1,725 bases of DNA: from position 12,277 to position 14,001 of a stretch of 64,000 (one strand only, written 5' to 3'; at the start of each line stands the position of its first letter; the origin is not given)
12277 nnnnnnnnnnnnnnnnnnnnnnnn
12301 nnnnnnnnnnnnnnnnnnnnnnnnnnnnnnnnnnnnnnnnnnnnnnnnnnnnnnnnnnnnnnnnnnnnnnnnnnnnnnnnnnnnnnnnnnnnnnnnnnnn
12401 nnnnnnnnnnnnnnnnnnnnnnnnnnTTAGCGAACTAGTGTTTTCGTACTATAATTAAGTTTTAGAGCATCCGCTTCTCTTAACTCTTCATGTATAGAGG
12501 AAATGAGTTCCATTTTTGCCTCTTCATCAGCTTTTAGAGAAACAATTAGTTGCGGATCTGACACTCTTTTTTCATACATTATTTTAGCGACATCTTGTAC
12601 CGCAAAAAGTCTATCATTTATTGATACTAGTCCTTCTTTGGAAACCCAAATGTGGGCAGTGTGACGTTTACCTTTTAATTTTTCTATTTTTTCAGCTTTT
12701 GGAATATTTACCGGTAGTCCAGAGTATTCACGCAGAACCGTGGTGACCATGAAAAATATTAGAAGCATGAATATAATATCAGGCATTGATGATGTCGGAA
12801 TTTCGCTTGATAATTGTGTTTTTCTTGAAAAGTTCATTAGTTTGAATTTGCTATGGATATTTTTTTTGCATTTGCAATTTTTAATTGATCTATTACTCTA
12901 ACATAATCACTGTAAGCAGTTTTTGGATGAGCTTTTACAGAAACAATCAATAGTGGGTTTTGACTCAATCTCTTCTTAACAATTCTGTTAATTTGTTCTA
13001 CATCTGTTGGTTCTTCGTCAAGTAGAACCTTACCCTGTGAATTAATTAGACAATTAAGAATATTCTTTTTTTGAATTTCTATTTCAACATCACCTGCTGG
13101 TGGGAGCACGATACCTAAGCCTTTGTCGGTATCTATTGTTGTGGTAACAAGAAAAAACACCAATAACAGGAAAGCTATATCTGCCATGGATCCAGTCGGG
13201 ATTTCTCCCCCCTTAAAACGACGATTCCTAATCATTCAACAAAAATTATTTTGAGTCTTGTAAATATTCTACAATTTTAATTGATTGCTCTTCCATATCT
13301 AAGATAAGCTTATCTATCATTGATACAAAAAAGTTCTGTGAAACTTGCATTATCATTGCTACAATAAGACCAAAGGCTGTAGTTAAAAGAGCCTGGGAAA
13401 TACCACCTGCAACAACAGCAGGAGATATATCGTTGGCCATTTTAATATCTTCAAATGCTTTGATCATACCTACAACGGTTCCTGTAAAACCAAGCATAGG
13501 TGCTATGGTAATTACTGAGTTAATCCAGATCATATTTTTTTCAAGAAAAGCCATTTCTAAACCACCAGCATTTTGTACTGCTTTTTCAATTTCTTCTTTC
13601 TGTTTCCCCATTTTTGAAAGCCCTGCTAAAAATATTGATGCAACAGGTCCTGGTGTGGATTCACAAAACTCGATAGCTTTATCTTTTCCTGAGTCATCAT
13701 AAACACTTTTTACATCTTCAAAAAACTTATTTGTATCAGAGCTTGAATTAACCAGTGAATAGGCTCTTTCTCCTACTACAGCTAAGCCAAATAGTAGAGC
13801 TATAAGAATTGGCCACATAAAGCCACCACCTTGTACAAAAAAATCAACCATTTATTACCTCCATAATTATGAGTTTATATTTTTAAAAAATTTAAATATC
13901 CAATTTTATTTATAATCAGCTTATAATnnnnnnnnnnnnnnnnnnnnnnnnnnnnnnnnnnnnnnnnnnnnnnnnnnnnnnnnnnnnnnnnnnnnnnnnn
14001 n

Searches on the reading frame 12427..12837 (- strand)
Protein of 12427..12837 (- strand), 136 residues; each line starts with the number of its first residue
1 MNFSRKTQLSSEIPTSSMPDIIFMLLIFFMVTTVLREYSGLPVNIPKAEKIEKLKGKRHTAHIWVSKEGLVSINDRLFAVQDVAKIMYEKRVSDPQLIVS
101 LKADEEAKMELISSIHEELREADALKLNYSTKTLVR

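Call 40: search_protein_families(library=pfam, proteins=[window:12427-12837:-], max_evalue=0.000001)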
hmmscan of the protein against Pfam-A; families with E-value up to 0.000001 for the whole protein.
window:12427-12837:- (136 aa): 1 family
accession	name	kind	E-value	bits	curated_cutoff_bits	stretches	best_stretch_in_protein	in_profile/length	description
PF02472.21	ExbD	-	5.9e-17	62.4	25.4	1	8-132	3-126/128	Biopolymer transport protein ExbD/TolR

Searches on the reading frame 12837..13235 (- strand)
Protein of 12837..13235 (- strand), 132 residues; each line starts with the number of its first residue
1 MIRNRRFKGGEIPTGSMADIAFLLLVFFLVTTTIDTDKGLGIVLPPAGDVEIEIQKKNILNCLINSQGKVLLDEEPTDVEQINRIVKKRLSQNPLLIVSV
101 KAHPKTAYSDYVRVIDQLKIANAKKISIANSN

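Call 41: search_protein_families(library=pfam, proteins=[window:12837-13235:-], max_evalue=0.000001)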
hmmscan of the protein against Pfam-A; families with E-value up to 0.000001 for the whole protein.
window:12837-13235:- (132 aa): 1 family
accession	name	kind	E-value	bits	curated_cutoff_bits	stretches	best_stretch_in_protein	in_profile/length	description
PF02472.21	ExbD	-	4.8e-25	88.5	25.4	1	11-131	7-126/128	Biopolymer transport protein ExbD/TolR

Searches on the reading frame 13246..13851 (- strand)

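Call 41: search_protein_families(library=pfam, proteins=[window:13246-13851:-], max_evalue=0.000001)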
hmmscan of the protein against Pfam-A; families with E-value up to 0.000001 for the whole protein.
window:13246-13851:- (201 aa): 1 family
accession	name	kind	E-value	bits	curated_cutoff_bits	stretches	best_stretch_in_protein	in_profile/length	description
PF01618.21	MotA_ExbB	-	5.3e-29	101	22.9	1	69-187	5-126/127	MotA/TolQ/ExbB proton channel family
